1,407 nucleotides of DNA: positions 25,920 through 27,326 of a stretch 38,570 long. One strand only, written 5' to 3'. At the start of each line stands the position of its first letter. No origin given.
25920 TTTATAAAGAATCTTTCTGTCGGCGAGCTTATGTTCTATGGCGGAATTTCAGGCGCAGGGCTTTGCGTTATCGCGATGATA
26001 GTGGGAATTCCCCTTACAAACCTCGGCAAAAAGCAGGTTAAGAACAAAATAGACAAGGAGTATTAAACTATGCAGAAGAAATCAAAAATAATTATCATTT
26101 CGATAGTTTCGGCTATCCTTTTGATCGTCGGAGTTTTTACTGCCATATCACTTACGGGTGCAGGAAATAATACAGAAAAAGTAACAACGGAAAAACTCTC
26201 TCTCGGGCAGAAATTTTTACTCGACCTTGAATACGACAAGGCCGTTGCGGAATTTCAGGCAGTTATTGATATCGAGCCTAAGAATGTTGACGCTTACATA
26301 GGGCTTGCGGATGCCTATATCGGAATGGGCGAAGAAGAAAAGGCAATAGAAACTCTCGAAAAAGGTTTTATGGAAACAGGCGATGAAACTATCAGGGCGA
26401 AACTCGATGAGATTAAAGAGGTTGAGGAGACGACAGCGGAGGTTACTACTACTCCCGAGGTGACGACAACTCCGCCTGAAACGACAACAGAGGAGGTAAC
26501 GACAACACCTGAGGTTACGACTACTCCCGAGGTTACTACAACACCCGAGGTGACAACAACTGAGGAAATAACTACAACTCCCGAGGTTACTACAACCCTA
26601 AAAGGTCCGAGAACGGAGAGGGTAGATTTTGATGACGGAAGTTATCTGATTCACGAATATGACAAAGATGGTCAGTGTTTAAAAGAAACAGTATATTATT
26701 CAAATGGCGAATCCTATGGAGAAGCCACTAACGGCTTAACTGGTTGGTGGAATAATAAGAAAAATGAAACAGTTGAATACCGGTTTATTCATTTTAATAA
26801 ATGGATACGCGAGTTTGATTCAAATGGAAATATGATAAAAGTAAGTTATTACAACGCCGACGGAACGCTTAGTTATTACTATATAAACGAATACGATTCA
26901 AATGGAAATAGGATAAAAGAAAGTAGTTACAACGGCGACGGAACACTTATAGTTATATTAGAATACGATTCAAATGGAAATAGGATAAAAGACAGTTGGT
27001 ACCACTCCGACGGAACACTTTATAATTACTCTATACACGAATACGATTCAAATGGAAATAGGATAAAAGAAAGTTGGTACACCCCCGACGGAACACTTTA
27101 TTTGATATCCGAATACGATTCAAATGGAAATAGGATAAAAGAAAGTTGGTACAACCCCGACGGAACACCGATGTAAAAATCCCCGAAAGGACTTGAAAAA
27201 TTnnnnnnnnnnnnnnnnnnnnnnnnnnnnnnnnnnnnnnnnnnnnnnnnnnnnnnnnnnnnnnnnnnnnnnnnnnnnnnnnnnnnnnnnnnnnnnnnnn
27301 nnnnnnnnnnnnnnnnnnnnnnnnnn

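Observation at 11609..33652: T7SSb-like secretion island with EssC, YukD and five WXG-type genes but no EsaA/EssA/EssB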

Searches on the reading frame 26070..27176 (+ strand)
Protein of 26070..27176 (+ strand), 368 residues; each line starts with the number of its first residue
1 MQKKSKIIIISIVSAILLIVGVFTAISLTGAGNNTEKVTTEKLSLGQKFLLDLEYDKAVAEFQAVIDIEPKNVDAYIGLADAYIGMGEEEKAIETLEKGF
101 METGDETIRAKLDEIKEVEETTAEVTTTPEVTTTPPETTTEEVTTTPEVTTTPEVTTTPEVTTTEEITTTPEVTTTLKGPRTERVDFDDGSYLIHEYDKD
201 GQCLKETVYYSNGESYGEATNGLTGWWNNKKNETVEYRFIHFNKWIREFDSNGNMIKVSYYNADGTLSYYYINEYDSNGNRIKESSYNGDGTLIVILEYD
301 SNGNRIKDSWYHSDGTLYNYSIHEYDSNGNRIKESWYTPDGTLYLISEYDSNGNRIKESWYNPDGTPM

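Call 6: search_protein_families(library=pfam, max_evalue=0.01, proteins=[window:26070-27176:+])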
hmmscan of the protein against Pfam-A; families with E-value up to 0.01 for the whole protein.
window:26070-27176:+ (368 aa): 10 families
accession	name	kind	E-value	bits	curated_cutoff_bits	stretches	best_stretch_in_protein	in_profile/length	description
PF11178.13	DUF2963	-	1.8e-29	101.3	22.6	5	287-334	1-50/52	Protein of unknown function (DUF2963)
PF14559.12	TPR_19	-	2.9e-10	40.7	25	1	55-106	7-58/68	Tetratricopeptide repeat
PF13414.12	TPR_11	-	2.2e-06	27.7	26.8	1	54-87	9-42/42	TPR repeat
PF13181.12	TPR_8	-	4.1e-06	27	25.7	1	74-98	2-26/34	Tetratricopeptide repeat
PF07719.23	TPR_2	-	5.8e-05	23.4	27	0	74-98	2-26/34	Tetratricopeptide repeat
PF00515.34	TPR_1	-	0.00012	22.1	27.8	0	74-98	2-26/34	Tetratricopeptide repeat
PF13431.12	TPR_17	-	0.00015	22.2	24.4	1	62-94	2-34/34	Tetratricopeptide repeat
PF07193.17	DUF1408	-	0.00061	19.9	27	0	322-348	25-51/75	Protein of unknown function (DUF1408)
PF14561.12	TPR_20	-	0.00087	20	25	1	57-97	6-46/90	Tetratricopeptide repeat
PF13174.12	TPR_6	-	0.0025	18.8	26.3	0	74-98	1-25/33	Tetratricopeptide repeat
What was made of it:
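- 26070..27176 (+): TM-TPR-(PT-rich linker)-DUF2963 surface protein of 368 aa. DUF2963 E 1.8e-29 and TPR_19 (call 6).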

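Call 8: search_protein_families(library=ncbifam, max_evalue=0.1, proteins=[window:26070-27176:+])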
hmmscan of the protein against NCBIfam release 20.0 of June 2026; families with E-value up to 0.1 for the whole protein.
window:26070-27176:+ (368 aa): 15 families
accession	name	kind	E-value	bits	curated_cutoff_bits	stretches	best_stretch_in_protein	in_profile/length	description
TIGR02917.1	PEP_TPR_lipo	equivalog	1.4e-05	23.2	312.2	1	44-99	368-423/899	XrtA/PEP-CTERM system TPR-repeat protein PrsT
NF040959.1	MamA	equivalog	8.4e-05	22.1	200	1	49-98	115-164/204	magnetosome protein MamA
NF008757.0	PRK11788.1-5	equivalog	0.00018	20.8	363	1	34-94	30-90/388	lipopolysaccharide assembly protein LapB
NF008520.0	PRK11447.1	equivalog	0.0003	18.7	858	1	50-99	614-663/1157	cellulose synthase complex outer membrane protein BcsC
TIGR02552.1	LcrH_SycD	equivalog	0.00034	20.4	104.8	1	44-107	57-120/136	SycD/LcrH family type III secretion system chaperone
TIGR03504.1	FimV_Cterm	subfamily_domain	0.00095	19.2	30.65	1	79-107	5-32/44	FimV/HubP family polar landmark protein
NF053779.1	BT3442_fam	equivalog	0.0016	17.3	940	1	32-95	96-159/563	BT3442 family protein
TIGR02521.1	type_IV_pilW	equivalog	0.0025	17.4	154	1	33-98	25-90/234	type IV pilus biogenesis/stability protein PilW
NF038253.1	GBS_IgA_bnd_BAC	equivalog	0.0068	14.3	1700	1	80-181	805-906/1127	IgA Fc-binding protein BAC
NF008755.0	PRK11788.1-3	equivalog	0.01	15.2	430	1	46-95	43-92/388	lipopolysaccharide assembly protein LapB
NF008754.0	PRK11788.1-2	equivalog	0.023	13.7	670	1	41-94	37-90/386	lipopolysaccharide assembly protein LapB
TIGR04526.1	predic_Ig_block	subfamily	0.047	12.6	150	1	2-174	2-140/693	putative immunoglobulin-blocking virulence protein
NF008756.0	PRK11788.1-4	equivalog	0.051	12.6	474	1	48-113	44-253/389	lipopolysaccharide assembly protein LapB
NF008753.0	PRK11788.1-1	equivalog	0.072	12.2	395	1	44-112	40-107/389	lipopolysaccharide assembly protein LapB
TIGR02795.1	tol_pal_ybgF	equivalog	0.093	13.3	90.1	0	45-98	45-101/119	tol-pal system protein YbgF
